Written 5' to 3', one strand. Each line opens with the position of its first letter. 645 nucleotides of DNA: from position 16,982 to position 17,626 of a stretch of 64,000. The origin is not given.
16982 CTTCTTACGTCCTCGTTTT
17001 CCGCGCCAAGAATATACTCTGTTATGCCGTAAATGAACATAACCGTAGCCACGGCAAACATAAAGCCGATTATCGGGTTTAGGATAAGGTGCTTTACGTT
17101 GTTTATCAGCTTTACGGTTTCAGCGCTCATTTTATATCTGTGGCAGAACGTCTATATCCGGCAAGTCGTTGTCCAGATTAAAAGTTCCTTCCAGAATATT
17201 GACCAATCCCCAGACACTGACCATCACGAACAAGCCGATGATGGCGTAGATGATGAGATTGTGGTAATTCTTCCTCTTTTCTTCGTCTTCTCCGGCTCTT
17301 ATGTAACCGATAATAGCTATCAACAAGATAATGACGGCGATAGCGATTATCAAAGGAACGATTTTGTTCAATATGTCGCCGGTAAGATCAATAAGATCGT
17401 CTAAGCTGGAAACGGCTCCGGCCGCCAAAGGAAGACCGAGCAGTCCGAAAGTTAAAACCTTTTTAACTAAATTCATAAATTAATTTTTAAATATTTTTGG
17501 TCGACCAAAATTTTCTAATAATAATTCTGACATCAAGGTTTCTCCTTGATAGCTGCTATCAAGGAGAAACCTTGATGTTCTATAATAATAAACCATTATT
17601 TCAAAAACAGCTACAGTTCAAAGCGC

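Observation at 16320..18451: Tandem array of five divergent small signal-peptide/2-TM proteins (VirB2/TrbC-pilin-like) downstream of an orphan solute-binding protein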

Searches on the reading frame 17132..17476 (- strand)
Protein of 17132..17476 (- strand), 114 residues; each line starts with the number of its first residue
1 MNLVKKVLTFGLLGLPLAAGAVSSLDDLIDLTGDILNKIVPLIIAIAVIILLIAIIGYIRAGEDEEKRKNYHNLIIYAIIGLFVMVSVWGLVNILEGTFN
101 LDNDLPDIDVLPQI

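Call 3: search_protein_families(library=pfam, proteins=[window:17132-17476:-], max_evalue=1)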
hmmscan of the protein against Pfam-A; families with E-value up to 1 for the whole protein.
window:17132-17476:- (114 aa): 20 families
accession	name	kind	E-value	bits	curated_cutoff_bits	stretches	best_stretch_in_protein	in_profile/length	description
PF18895.5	T4SS_pilin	-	1.2e-12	48.2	26.6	1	30-95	7-71/71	Type IV secretion system pilin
PF00520.37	Ion_trans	-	0.0024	17.6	25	1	20-98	110-197/241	Ion transport protein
PF12822.12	ECF_trnsprt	-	0.0033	17.9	30.7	1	16-94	43-124/169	ECF transporter, substrate-specific component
PF14093.11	DUF4271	-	0.006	16.9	29.7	1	42-104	51-117/206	Domain of unknown function (DUF4271)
PF16962.11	ABC_export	-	0.0092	15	29.7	1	4-94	118-211/531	Putative ABC exporter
PF14808.11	TMEM164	-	0.0095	15.9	25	1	40-106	8-72/217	TMEM164 family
PF01292.26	Ni_hydr_CYTB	-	0.012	15.8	30.1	1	44-90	13-62/179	Prokaryotic cytochrome b561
PF01350.22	Flavi_NS4A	-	0.013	15.8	27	1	37-87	94-142/144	Flavivirus non-structural protein NS4A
PF00953.26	Glycos_transf_4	-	0.016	15.6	27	1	11-97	3-86/160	Glycosyl transferase family 4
PF00115.25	COX1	-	0.023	14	34.8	1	26-101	68-146/436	Cytochrome C and Quinol oxidase polypeptide I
PF07331.16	TctB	-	0.029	15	29.1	1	22-92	17-86/137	Tripartite tricarboxylate transporter TctB family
PF00335.26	Tetraspanin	-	0.032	14.3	32.1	1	10-92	12-99/225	Tetraspanin family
PF25592.1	DUF7937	-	0.047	13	31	1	39-93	281-335/402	Domain of unknown function (DUF7937)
PF22812.1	CR_prot_dom_plant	-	0.058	14.3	34.1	1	30-59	34-63/71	Plant cysteine-rich protein domain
PF04789.21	DUF621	-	0.072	12.7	21.3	1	35-102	190-256/306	Protein of unknown function (DUF621)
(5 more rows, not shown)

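Call 4: search_protein_families(library=ncbifam, proteins=[window:17132-17476:-], max_evalue=1)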
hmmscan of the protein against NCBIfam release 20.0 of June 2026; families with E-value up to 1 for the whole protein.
window:17132-17476:- (114 aa): 17 families
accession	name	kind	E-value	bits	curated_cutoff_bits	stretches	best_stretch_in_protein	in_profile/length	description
NF045849.1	ICE_MMCAP2_0565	equivalog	3.3e-11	42.7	40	1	28-98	9-79/80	Mbov_0395 family pilin-like conjugal transfer protein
NF009255.0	PRK12612.1-3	equivalog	0.0025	18.5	112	1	35-89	6-59/92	putative monovalent cation/H+ antiporter subunit F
TIGR01770.1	NDH_I_N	subfamily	0.0029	16.6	332.6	1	31-95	67-129/472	NADH-quinone oxidoreductase subunit NuoN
NF046050.1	CPBP_fam_MroQ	equivalog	0.0051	16.3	270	1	19-96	27-103/243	intramembrane glutamic endopeptidase MroQ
NF043062.1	MMSYN1_0881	equivalog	0.0057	15.7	450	1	40-94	309-360/455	hexose phosphate transporter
TIGR02847.1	CyoD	equivalog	0.0093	16.4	81.45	1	39-94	35-91/96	cytochrome o ubiquinol oxidase subunit IV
NF007878.0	PRK10582.1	equivalog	0.011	15.9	144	1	38-94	45-102/109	cytochrome o ubiquinol oxidase subunit IV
NF045890.1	conj_pls20_p028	equivalog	0.018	13.9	150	1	32-93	58-118/377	pLS20_p028 family conjugation system transmembrane protein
NF010199.0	PRK13673.1-6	equivalog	0.02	14.8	125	1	47-100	13-64/128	hypothetical protein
NF047644.1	TsoY_fam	subfamily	0.021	13.7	150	1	6-94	178-256/378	TsoY family (seleno)protein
NF004440.0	PRK05777.1-3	equivalog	0.026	13.4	519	1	38-94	75-129/477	NADH-quinone oxidoreductase subunit NuoN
NF001300.0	PRK00247.1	equivalog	0.052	12.7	375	1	12-96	157-244/429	membrane protein insertase YidC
NF033480.1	bifunc_MprF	equivalog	0.068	11.4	600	1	4-88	121-209/841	bifunctional lysylphosphatidylglycerol flippase/synthetase MprF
NF038018.1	qmoC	equivalog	0.12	11.8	300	1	46-89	198-241/360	quinone-interacting membrane-bound oxidoreductase complex subunit QmoC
NF046000.1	MAG1210_fam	subfamily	0.19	10.3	275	1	42-98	67-124/550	MAG1210 family protein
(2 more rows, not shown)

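Call 17: find_encoding_contigs(protein=window:17132-17476:-, flank=10000, max_places=6)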
Protein window:17132-17476:- (114 aa): 23 contigs read that carry it; 6 places shown.
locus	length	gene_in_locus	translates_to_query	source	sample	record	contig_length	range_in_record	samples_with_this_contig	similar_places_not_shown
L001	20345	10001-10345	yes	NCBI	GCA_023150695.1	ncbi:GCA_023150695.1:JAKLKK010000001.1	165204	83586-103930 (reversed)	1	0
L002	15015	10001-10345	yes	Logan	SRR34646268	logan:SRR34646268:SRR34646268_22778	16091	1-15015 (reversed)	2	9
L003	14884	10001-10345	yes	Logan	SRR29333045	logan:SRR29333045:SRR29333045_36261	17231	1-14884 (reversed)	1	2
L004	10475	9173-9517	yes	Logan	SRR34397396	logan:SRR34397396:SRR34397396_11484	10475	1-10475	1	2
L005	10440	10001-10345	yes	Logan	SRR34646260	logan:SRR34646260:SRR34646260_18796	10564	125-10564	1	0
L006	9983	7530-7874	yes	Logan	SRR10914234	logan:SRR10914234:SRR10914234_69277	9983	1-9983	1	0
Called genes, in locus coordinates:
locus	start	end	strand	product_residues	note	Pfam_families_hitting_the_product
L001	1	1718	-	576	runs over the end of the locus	PF00916:Sulfate_transp, PF16983:MFS_MOT1 (weak), PF01740:STAS (weak)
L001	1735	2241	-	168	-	PF07884:VKOR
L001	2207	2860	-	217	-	PF13462:Thioredoxin_4, PF01323:DSBA, PF13743:Thioredoxin_5 (faint)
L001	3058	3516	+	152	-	-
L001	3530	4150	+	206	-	PF13483:Lactamase_B_3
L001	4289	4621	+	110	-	-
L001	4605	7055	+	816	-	PF00521:DNA_topoisoIV, PF03989:DNA_gyraseA_C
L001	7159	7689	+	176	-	PF01135:PCMT (weak), PF01209:Ubie_methyltran, PF01728:FtsJ (faint), PF13489:Methyltransf_23 (weak), PF13847:Methyltransf_31, PF08241:Methyltransf_11, PF08242:Methyltransf_12, PF13649:Methyltransf_25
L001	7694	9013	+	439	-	PF01547:SBP_bac_1, PF13416:SBP_bac_8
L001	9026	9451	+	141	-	PF18895:T4SS_pilin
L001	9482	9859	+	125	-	PF18895:T4SS_pilin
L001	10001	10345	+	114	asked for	PF18895:T4SS_pilin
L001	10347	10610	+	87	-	PF18895:T4SS_pilin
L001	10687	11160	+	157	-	PF18895:T4SS_pilin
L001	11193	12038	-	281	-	-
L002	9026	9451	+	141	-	PF18895:T4SS_pilin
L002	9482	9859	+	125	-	PF18895:T4SS_pilin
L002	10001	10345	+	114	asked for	PF18895:T4SS_pilin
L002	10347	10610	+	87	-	PF18895:T4SS_pilin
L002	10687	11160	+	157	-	PF18895:T4SS_pilin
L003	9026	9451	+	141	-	PF18895:T4SS_pilin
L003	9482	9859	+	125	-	PF18895:T4SS_pilin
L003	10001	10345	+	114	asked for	PF18895:T4SS_pilin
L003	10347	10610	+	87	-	PF18895:T4SS_pilin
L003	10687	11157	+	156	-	PF18895:T4SS_pilin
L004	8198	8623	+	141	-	PF18895:T4SS_pilin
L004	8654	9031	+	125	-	PF18895:T4SS_pilin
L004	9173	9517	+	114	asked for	PF18895:T4SS_pilin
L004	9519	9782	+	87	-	PF18895:T4SS_pilin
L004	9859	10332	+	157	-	PF18895:T4SS_pilin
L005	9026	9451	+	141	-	PF18895:T4SS_pilin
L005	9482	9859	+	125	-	PF18895:T4SS_pilin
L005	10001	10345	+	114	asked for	PF18895:T4SS_pilin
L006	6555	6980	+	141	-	PF18895:T4SS_pilin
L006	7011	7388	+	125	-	PF18895:T4SS_pilin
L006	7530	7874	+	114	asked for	PF18895:T4SS_pilin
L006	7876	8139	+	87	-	PF18895:T4SS_pilin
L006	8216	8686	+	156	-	PF18895:T4SS_pilin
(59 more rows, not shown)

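Call 22: find_homologous_proteins(query=window:17132-17476:-, max_evalue=0.001)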
Query window:17132-17476:- (114 aa): 182 proteins with E <= 0.001 among 223 candidates; the best 120 are listed.
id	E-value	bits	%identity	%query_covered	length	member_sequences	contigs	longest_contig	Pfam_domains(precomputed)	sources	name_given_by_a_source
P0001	1.2e-62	227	100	100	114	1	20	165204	PF18895.6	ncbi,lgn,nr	ncbi:MAG: hypothetical protein L6Q29_00500 [Candidatus Pacebacteria bacterium]|nr:hypothetical prote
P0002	3.2e-41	158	76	88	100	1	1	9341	PF18895.6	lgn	-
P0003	1.1e-40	156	67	99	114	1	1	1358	PF18895.6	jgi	jgi:uncharacterized membrane protein YidH (DUF202 family)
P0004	1.5e-40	156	68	100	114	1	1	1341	PF18895.6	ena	-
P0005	2.5e-40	155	66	99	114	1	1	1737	PF18895.6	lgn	-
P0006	3.0e-40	155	66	99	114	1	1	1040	PF18895.6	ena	-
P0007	1.6e-39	152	63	99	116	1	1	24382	PF18895.6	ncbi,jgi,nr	ncbi:hypothetical protein C4572_03640 [Candidatus Parcubacteria bacterium]|nr:MAG: hypothetical prot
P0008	2.2e-39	152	63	98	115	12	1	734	PF18895.6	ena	-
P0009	2.8e-39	152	66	100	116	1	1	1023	PF18895.6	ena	-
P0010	3.0e-39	151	66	100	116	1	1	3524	PF18895.6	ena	-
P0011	3.8e-39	151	62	97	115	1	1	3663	PF18895.6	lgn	-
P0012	6.3e-39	150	62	99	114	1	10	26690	PF18895.6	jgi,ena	-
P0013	2.7e-38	148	65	99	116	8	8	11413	PF18895.6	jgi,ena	-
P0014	5.1e-38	148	65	98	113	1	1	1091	PF18895.6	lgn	-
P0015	5.3e-38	147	65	99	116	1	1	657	PF18895.6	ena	-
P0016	9.9e-38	147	59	96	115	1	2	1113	PF18895.6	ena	-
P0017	1.3e-37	146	63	99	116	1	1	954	PF18895.6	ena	-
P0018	2.3e-37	145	63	99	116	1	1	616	PF18895.6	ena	-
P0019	2.4e-37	145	61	96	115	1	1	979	PF18895.6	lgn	-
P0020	2.4e-36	142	64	98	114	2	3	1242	PF18895.6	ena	-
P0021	3.2e-36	142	63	98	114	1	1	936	PF18895.6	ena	-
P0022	1.9e-34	136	61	94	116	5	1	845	PF18895.6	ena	-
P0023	1.1e-32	130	58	100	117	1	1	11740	PF18895.6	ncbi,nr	ncbi:MAG: hypothetical protein Q8Q21_01750 [bacterium]|nr:hypothetical protein [bacterium]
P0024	1.1e-31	127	59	97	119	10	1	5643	PF18895.6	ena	-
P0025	2.6e-30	123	56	98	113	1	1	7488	PF18895.6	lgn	-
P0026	9.3e-28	114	57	92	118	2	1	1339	PF18895.6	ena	-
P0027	1.5e-26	111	57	88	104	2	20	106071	PF18895.6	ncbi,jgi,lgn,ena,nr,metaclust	ncbi:MAG: hypothetical protein UT97_C0012G0006 [Parcubacteria group bacterium GW2011_GWC2_40_31]|nr:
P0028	2.2e-25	107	55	93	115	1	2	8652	PF18895.6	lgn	-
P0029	4.7e-24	103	52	95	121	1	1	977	PF18895.6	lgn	-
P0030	9.8e-24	102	51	99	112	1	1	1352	PF18895.6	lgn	-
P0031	6.4e-23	99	49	96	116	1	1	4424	PF18895.6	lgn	-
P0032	1.2e-22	98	50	91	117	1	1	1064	PF18895.6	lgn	-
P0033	1.3e-21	95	48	81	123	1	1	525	PF18895.6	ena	-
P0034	4.1e-21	93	52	89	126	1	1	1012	PF18895.6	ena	-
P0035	1.1e-20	92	51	80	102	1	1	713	PF18895.6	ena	-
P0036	2.7e-20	90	56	70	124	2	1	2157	PF18895.6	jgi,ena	jgi:hypothetical protein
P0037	2.0e-19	88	47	98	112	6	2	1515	PF18895.6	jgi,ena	-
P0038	2.1e-19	88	54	71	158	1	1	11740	PF18895.6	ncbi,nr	ncbi:MAG: pilin [bacterium]|nr:pilin [bacterium]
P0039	2.2e-19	88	49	75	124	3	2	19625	PF18895.6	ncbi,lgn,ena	-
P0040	2.5e-19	87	52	79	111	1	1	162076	PF18895.6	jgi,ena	-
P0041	3.9e-19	87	43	96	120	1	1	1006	PF18895.6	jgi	jgi:hypothetical protein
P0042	8.0e-19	86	46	96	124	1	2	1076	PF18895.6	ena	-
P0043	1.1e-18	85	63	55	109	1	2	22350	PF18895.6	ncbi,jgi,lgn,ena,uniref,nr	ncbi:MAG: hypothetical protein COV02_01725 [Candidatus Terrybacteria bacterium CG10_big_fil_rev_8_21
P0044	1.6e-18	85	42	96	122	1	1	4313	PF18895.6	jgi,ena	-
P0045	3.1e-18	84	45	97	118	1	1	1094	PF18895.6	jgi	jgi:hypothetical protein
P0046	5.7e-18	83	46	85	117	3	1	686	PF18895.6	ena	-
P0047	1.0e-17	82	46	96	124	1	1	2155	PF18895.6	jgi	-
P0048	1.5e-17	82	55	70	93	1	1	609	PF18895.6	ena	-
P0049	1.5e-17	82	48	82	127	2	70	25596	PF18895.6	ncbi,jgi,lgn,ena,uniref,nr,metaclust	ncbi:MAG: hypothetical protein COZ49_04260 [Candidatus Yonathbacteria bacterium CG_4_10_14_3_um_filt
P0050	1.9e-17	81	50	70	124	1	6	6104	PF18895.6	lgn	-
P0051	2.0e-17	81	45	96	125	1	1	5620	PF18895.6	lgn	-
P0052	2.0e-17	81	46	88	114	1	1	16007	PF18895.6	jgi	jgi:uncharacterized membrane protein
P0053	2.6e-17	81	42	98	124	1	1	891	PF18895.6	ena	-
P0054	2.6e-17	81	46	89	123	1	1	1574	PF18895.6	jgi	jgi:hypothetical protein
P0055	3.3e-17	81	50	79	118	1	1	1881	PF18895.6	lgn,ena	-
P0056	3.3e-17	81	43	96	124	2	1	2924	PF18895.6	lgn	-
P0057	4.4e-17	80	44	86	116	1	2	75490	PF18895.6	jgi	jgi:hypothetical protein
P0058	4.4e-17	80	46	75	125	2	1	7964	PF18895.6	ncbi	-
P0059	4.8e-17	80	43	79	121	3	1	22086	PF18895.6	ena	-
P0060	5.5e-17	80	57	65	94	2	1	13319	PF18895.6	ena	-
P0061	5.7e-17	80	45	84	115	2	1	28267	PF18895.6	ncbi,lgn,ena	ncbi:MAG: pilin [Patescibacteria group bacterium]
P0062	6.3e-17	80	43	85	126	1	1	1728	PF18895.6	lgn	-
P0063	6.9e-17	79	44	83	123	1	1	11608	PF18895.6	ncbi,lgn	-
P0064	7.3e-17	79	43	82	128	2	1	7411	PF18895.6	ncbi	-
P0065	1.0e-16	79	45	86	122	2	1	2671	PF18895.6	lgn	-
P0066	1.0e-16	79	46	79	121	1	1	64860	PF18895.6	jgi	jgi:uncharacterized membrane protein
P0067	1.1e-16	79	45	75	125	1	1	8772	PF18895.6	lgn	-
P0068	1.2e-16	79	41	98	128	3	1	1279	PF18895.6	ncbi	-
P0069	1.3e-16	79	45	94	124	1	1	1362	PF18895.6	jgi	jgi:hypothetical protein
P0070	1.3e-16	79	45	75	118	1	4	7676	PF18895.6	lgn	-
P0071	1.6e-16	78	41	97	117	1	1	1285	PF18895.6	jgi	jgi:uncharacterized membrane protein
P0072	1.8e-16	78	49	70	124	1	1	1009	PF18895.6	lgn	-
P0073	1.9e-16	78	47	84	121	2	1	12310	PF18895.6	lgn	-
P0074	2.2e-16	78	43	95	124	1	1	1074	PF18895.6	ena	-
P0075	2.4e-16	78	51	61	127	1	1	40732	PF18895.6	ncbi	-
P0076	2.5e-16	78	50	75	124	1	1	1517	PF18895.6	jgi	jgi:uncharacterized membrane protein YidH (DUF202 family)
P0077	2.5e-16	78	50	61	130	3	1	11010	PF18895.6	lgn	-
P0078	2.9e-16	77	45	99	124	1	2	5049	PF18895.6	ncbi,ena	-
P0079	3.1e-16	77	46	92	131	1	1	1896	PF18895.6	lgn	-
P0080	3.4e-16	77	46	84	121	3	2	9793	PF18895.6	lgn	-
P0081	3.6e-16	77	44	86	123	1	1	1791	PF18895.6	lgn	-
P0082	4.8e-16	77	43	96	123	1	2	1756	PF18895.6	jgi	jgi:hypothetical protein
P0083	5.1e-16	77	44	96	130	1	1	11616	PF18895.6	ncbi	-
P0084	5.5e-16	77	43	96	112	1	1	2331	PF18895.6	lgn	-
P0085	6.1e-16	76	45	86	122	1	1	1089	PF18895.6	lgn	-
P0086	6.5e-16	76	45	86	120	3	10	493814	PF18895.6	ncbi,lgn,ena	-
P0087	6.9e-16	76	46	84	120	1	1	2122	PF18895.6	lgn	-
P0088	7.2e-16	76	42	96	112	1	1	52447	PF18895.6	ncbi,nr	ncbi:MAG: hypothetical protein HYT28_03045 [Parcubacteria group bacterium]|nr:hypothetical protein [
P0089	7.6e-16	76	44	89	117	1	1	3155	PF18895.6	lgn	-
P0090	8.2e-16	76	40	96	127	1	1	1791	PF18895.6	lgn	-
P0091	9.5e-16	76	46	82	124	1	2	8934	PF18895.6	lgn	-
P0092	1.3e-15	75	52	61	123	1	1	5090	PF18895.6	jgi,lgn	-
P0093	1.4e-15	75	48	89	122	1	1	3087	PF18895.6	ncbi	-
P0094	1.5e-15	75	44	86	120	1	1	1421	PF18895.6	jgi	-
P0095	2.2e-15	75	47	69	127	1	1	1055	PF18895.6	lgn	-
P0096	2.4e-15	75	44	69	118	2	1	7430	PF18895.6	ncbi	-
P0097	2.5e-15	74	39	82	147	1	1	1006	PF18895.6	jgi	jgi:hypothetical protein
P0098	2.6e-15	74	47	88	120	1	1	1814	PF18895.6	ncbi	-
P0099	2.7e-15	74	47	69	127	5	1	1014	PF18895.6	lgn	-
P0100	3.2e-15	74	47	69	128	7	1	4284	PF18895.6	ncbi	-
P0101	3.2e-15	74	49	75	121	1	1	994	PF18895.6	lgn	-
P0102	4.4e-15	74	40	82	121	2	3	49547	PF18895.6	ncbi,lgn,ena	-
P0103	4.9e-15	74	40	74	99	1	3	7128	PF18895.6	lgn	-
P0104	5.5e-15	73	50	68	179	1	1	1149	PF18895.6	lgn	-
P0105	5.6e-15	73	49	80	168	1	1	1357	PF18895.6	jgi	jgi:fumarate reductase subunit D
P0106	5.7e-15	73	49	68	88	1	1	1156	PF18895.6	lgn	-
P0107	5.9e-15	73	47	85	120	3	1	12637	PF18895.6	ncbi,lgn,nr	ncbi:MAG TPA: pilin [Candidatus Paceibacterota bacterium]|nr:pilin [Candidatus Paceibacterota bacter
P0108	6.4e-15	73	44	96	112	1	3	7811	PF18895.6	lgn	-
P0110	7.6e-15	73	45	88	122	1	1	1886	PF18895.6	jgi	jgi:hypothetical protein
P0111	8.8e-15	73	45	76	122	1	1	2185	PF18895.6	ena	-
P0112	9.3e-15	73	46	69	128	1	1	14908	PF18895.6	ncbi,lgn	-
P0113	9.4e-15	73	45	84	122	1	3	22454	PF18895.6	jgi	jgi:fumarate reductase subunit D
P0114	9.4e-15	73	46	61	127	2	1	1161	PF18895.6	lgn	-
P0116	1.4e-14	72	47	80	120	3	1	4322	PF18895.6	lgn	-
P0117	1.7e-14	72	45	86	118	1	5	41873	PF18895.6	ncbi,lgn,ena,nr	ncbi:MAG TPA: pilin [Candidatus Paceibacterota bacterium]|nr:pilin [Candidatus Paceibacterota bacter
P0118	2.0e-14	72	44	84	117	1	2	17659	PF18895.6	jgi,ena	-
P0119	2.2e-14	71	43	87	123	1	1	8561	PF18895.6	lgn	-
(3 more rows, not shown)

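Call 23: find_encoding_contigs(protein=P0027, flank=10000, max_places=1)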
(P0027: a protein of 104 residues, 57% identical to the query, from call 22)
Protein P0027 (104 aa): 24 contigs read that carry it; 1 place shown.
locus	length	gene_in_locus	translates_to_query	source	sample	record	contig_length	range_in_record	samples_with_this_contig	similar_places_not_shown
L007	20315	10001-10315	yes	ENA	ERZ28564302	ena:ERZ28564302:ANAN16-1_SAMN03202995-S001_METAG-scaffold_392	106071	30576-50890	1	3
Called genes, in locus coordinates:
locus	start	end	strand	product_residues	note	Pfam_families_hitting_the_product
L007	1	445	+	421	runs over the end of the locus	PF00275:EPSP_synthase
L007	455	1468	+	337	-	PF00022:Actin, PF06723:MreB_Mbl, PF00012:HSP70, PF14450:FtsA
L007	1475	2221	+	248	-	PF13177:DNA_pol3_delta2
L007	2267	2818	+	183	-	PF01765:RRF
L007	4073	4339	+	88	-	-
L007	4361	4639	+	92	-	-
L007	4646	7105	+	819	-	PF00521:DNA_topoisoIV, PF03989:DNA_gyraseA_C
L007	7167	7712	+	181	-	PF01135:PCMT (weak), PF01209:Ubie_methyltran, PF05175:MTS (weak), PF13847:Methyltransf_31, PF13649:Methyltransf_25, PF08241:Methyltransf_11, PF08242:Methyltransf_12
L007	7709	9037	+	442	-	PF01547:SBP_bac_1, PF13416:SBP_bac_8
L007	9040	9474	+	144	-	PF18895:T4SS_pilin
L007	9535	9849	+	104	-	PF18895:T4SS_pilin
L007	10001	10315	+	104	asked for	PF18895:T4SS_pilin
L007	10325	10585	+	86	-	PF18895:T4SS_pilin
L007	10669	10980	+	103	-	PF18895:T4SS_pilin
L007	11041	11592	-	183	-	-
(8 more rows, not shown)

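Call 24: find_encoding_contigs(protein=P0007, flank=10000, max_places=1)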
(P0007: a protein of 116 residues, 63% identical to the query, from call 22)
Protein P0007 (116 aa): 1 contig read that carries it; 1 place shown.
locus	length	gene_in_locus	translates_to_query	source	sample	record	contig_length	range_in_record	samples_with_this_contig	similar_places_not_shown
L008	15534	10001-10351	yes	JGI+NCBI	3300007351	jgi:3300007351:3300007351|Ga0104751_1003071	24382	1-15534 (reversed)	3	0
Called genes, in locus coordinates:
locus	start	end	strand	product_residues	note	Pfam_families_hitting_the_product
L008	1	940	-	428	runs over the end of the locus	PF00464:SHMT, PF00155:Aminotran_1_2, PF01212:Beta_elim_lyase (weak)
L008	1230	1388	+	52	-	-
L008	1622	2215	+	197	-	PF01195:Pept_tRNA_hydro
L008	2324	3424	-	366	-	PF00575:S1 (weak), PF23459:S1_RRP5 (faint), PF00575:S1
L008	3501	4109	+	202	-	PF13483:Lactamase_B_3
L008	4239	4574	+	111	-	-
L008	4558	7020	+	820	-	PF00521:DNA_topoisoIV, PF03989:DNA_gyraseA_C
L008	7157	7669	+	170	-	PF01209:Ubie_methyltran, PF01728:FtsJ (weak), PF05175:MTS (weak), PF13489:Methyltransf_23 (weak), PF13847:Methyltransf_31, PF08241:Methyltransf_11, PF08242:Methyltransf_12, PF13649:Methyltransf_25, +1 more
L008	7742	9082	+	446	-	PF01547:SBP_bac_1, PF13416:SBP_bac_8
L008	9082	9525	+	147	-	PF18895:T4SS_pilin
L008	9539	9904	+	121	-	PF18895:T4SS_pilin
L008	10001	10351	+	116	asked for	PF18895:T4SS_pilin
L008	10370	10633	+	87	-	PF18895:T4SS_pilin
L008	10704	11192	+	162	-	PF18895:T4SS_pilin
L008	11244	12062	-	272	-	-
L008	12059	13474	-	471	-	PF01145:Band_7 (faint)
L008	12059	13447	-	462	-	PF01145:Band_7 (faint)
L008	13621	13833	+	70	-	-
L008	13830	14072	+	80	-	-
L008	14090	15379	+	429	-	PF03952:Enolase_N, PF00113:Enolase_C, PF07476:MAAL_C (weak)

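Call 25: find_encoding_contigs(protein=P0086, flank=10000, max_places=1)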
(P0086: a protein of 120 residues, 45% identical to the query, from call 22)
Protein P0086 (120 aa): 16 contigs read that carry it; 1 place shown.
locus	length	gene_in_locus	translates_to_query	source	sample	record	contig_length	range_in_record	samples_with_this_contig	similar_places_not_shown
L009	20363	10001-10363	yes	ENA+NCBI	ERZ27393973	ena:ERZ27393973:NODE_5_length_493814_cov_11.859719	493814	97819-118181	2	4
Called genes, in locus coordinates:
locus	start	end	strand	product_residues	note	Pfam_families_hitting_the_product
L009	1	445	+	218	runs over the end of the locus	PF13483:Lactamase_B_3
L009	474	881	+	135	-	-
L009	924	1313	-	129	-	-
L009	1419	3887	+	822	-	PF00521:DNA_topoisoIV, PF03989:DNA_gyraseA_C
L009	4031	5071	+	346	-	-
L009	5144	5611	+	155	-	PF18895:T4SS_pilin (weak)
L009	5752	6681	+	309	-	-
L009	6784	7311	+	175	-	PF00891:Methyltransf_2 (weak), PF01135:PCMT (weak), PF01209:Ubie_methyltran, PF01728:FtsJ (weak), PF13847:Methyltransf_31, PF08241:Methyltransf_11, PF08242:Methyltransf_12, PF13649:Methyltransf_25, +2 more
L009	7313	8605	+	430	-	PF01547:SBP_bac_1, PF13416:SBP_bac_8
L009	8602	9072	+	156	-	-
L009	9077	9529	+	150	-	PF18895:T4SS_pilin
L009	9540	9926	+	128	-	PF18895:T4SS_pilin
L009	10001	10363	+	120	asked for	PF18895:T4SS_pilin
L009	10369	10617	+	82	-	PF18895:T4SS_pilin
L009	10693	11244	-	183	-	-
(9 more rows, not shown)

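Call 26: find_encoding_contigs(protein=P0040, flank=10000, max_places=1)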
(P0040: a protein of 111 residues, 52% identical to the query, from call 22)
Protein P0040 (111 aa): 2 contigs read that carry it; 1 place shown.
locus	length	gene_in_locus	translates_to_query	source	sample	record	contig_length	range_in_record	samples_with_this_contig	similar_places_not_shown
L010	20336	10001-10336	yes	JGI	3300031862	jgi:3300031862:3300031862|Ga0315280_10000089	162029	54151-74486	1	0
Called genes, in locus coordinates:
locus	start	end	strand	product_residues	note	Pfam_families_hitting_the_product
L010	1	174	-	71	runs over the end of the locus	-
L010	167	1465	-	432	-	PF00152:tRNA-synt_2 (faint), PF13393:tRNA-synt_His, PF00587:tRNA-synt_2b, PF03129:HGTP_anticodon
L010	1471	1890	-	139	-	PF10502:Peptidase_S26, PF00717:Peptidase_S24 (weak), PF10502:Peptidase_S26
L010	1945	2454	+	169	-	PF01195:Pept_tRNA_hydro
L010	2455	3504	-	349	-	PF00575:S1 (weak), PF23459:S1_RRP5 (faint), PF00575:S1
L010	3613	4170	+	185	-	PF13483:Lactamase_B_3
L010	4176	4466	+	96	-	-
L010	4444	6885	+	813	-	PF00521:DNA_topoisoIV, PF03989:DNA_gyraseA_C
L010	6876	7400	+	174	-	PF01135:PCMT, PF01209:Ubie_methyltran, PF01728:FtsJ, PF05175:MTS, PF06325:PrmA, PF13847:Methyltransf_31, PF08241:Methyltransf_11, PF08242:Methyltransf_12, +5 more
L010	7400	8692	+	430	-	PF01547:SBP_bac_1, PF13416:SBP_bac_8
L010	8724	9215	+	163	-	PF18895:T4SS_pilin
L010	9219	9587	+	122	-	PF18895:T4SS_pilin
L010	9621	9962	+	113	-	PF18895:T4SS_pilin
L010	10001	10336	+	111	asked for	PF18895:T4SS_pilin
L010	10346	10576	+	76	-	PF18895:T4SS_pilin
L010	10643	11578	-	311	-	PF01464:SLT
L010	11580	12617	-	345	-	PF01145:Band_7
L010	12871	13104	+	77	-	PF02033:RBFA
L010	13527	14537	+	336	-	PF00579:tRNA-synt_1b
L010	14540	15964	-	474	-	PF00009:GTP_EFTU, PF00071:Ras (weak), PF01926:MMR_HSR1, PF02421:FeoB_N (weak), PF22042:EF-G_D2, PF11987:IF-2, PF14578:GTP_EFTU_D4 (weak)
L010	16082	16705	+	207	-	-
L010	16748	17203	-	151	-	PF14584:DUF4446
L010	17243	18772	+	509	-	PF13632:Glyco_trans_2_3 (weak)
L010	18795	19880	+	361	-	PF01409:tRNA-synt_2d, PF03147:FDX-ACB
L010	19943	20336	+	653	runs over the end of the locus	PF02518:HATPase_c, PF00204:DNA_gyraseB, PF01751:Toprim, PF00986:DNA_gyraseB_C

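Call 37: search_protein_families(library=pfam, proteins=[L010:10643-11578:-], max_evalue=0.001)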
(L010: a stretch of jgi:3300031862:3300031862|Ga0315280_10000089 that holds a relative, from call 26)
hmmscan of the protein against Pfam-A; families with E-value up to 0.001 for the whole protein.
L010:10643-11578:- (311 aa): 2 families
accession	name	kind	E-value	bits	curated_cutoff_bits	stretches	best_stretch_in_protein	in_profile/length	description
PF01464.25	SLT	-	2.5e-30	104.9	21.3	1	92-187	2-103/117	Transglycosylase SLT domain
PF13406.11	SLT_2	-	0.00011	21.9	24.3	0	67-117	53-101/292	Transglycosylase SLT domain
